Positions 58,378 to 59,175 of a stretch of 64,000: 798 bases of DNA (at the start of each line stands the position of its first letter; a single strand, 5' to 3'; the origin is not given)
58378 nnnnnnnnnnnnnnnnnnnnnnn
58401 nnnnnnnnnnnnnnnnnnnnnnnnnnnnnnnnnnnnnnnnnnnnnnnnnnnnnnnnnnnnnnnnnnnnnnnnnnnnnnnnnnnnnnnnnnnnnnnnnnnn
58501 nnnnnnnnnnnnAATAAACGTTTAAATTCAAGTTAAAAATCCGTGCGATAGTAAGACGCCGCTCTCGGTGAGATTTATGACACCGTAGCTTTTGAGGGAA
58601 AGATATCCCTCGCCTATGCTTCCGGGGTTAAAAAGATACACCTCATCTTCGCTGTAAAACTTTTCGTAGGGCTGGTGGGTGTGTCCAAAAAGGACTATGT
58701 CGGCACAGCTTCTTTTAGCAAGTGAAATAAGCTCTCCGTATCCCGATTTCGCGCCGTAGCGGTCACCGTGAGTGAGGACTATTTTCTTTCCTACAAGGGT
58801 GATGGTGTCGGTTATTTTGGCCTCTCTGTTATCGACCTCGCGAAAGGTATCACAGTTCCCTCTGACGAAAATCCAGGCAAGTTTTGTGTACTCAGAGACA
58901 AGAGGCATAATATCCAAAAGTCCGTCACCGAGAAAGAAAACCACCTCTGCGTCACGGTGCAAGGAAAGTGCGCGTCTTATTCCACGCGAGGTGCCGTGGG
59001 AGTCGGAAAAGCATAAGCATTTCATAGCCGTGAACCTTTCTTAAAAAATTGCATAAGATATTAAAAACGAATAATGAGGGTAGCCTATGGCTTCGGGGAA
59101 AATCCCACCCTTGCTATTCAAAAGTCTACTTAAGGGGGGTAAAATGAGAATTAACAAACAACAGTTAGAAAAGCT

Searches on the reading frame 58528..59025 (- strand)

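Call 13: search_protein_families(library=pfam, proteins=[window:58528-59025:-], max_evalue=0.001)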
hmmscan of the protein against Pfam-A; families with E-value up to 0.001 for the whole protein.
window:58528-59025:- (165 aa): 2 families
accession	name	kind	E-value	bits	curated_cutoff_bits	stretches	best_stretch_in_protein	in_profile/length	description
PF12850.12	Metallophos_2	-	6.4e-23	81.9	27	1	1-152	1-151/154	Calcineurin-like phosphoesterase superfamily domain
PF00149.33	Metallophos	-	8.2e-10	39.9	21.5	1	1-88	1-116/191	Calcineurin-like phosphoesterase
